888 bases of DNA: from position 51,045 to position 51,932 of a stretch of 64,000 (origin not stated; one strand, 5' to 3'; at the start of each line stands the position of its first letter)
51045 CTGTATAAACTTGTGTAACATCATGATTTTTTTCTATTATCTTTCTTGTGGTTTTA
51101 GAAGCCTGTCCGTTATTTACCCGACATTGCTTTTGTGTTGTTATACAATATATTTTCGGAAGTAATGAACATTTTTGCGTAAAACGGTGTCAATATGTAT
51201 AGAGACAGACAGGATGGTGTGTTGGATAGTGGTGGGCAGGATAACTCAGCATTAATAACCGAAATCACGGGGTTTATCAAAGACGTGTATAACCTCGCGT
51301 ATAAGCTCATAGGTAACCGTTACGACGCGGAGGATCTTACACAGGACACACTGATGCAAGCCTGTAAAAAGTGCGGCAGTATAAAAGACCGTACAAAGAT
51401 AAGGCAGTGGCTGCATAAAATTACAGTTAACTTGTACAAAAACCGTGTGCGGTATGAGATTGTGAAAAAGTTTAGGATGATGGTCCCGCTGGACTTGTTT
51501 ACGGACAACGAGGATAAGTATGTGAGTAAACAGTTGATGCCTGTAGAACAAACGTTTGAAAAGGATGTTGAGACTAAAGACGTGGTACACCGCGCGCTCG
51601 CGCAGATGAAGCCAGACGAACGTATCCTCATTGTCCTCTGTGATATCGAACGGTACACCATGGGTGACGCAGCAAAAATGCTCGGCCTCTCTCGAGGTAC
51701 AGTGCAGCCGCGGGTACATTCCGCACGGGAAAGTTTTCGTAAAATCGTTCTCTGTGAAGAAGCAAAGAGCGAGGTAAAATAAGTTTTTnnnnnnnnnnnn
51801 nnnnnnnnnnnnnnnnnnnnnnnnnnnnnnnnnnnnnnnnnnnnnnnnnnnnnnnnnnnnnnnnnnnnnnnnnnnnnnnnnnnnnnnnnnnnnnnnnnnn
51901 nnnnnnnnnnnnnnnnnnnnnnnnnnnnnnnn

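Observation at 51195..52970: ECF sigma / anti-sigma pair in which the anti-sigma carries a C-terminal CHU_C (T9SS type-B-like) domain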

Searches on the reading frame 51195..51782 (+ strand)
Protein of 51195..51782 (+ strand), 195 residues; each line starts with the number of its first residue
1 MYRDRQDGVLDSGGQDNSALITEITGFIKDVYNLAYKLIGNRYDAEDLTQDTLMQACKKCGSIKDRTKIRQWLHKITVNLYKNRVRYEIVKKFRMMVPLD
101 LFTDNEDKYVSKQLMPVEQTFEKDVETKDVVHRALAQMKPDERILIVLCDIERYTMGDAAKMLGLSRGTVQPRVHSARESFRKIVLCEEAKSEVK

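Call 3: search_protein_families(library=pfam, proteins=[window:51195-51782:+], max_evalue=1)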
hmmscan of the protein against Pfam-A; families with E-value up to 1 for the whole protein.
window:51195-51782:+ (195 aa): 16 families
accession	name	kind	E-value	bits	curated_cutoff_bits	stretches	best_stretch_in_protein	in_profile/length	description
PF04542.20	Sigma70_r2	-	3e-11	43.4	24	1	29-86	7-66/71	Sigma-70 region 2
PF08281.18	Sigma70_r4_2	-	3.6e-10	39.8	25.7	1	130-179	3-52/54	Sigma-70, region 4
PF04545.22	Sigma70_r4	-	3e-08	33.5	24.1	1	134-182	1-49/50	Sigma-70, region 4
PF13518.12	HTH_28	-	0.002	18.6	25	1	142-171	1-30/52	Helix-turn-helix domain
PF02001.22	DUF134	-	0.0055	17.7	27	1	139-184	36-81/98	Protein of unknown function DUF134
PF22029.2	PhyR_sigma2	-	0.0063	17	27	1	35-76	12-53/55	Sigma2 domain of PhyR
PF13384.12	HTH_23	-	0.0075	16.5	24.6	1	141-174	5-37/50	Homeodomain-like domain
PF13412.12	HTH_24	-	0.0083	16.1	21.9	1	141-171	5-35/48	Winged helix-turn-helix DNA-binding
PF13551.12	HTH_29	-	0.012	16.1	28.1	1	144-171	2-30/64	Winged helix-turn helix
PF12728.13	HTH_17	-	0.013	16.2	27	1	154-171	2-19/51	Helix-turn-helix domain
PF13404.12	HTH_AsnC-type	-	0.018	15.3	27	1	141-174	5-38/42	AsnC-type helix-turn-helix domain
PF07638.17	Sigma70_ECF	-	0.019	15.3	21.1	1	128-182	127-180/185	ECF sigma factor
PF01869.26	BcrAD_BadFG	-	0.02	14.9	31.5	1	6-81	107-168/271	BadF/BadG/BcrA/BcrD ATPase family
PF20987.3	I-TevI_DNA-bd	-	0.031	14.6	27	1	157-176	25-44/51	Intron-encoded endonuclease 1, DNA-binding domain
PF22233.2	PhyR_sigma-like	-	0.096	12.9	27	1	135-177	1-43/50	Response regulator PhyR, sigma-like domain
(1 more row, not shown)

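Call 4: search_protein_families(library=ncbifam, proteins=[window:51195-51782:+], max_evalue=1)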
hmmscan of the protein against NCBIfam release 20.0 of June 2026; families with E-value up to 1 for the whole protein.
window:51195-51782:+ (195 aa): 82 families (the best 25 are shown)
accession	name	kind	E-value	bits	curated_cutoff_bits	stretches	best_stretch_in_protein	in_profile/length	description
NF007229.0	PRK09647.1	equivalog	6.1e-30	104.2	265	1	29-188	55-205/220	RNA polymerase sigma factor SigE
NF007225.0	PRK09643.1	equivalog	1.2e-25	90.4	190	1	29-184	38-181/204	RNA polymerase sigma factor SigM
TIGR02937.1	sigma70-ECF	superfamily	1.2e-21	77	42.9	1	24-183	7-163/165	sigma-70 family RNA polymerase sigma factor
NF007223.0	PRK09641.1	equivalog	5.1e-21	75.4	209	1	22-184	21-183/187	RNA polymerase sigma factor SigW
TIGR02950.1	SigM_subfam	subfamily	5.4e-20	71.8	147.95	1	26-184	8-157/159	RNA polymerase sigma factor, SigM family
TIGR02948.1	SigW_bacill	equivalog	1.9e-19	70.4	243.1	1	22-183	21-182/187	RNA polymerase sigma factor SigW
NF009174.0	PRK12522.1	equivalog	6.4e-18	65.3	217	1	26-185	11-167/175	RNA polymerase sigma factor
TIGR02983.1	SigE-fam_strep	subfamily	7.2e-18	65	141.55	1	30-183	18-156/162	SigE family RNA polymerase sigma factor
NF008888.0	PRK11922.1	equivalog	3.7e-17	62.7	204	1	16-185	28-196/231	RNA polymerase sigma factor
NF009171.0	PRK12518.1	equivalog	1.1e-16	61.2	208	1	30-184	39-183/191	RNA polymerase sigma factor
NF004113.0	PRK05602.1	equivalog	1.7e-16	60.5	208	1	15-189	42-205/211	RNA polymerase sigma factor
NF007216.0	PRK09638.1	equivalog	3.3e-16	59.5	194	1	16-183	16-172/180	RNA polymerase sigma factor SigY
NF006930.0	PRK09415.1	subfamily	4.9e-16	59.1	198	1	16-184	13-174/179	RNA polymerase factor sigma C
TIGR02985.1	Sig70_bacteroi1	subfamily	8.9e-16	58.5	126.4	1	29-183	12-160/162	RNA polymerase sigma-70 factor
NF058625.1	sigma_PG0214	equivalog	1e-15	57.9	130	1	22-186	8-162/170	GFO_1088 family ECF-type sigma factor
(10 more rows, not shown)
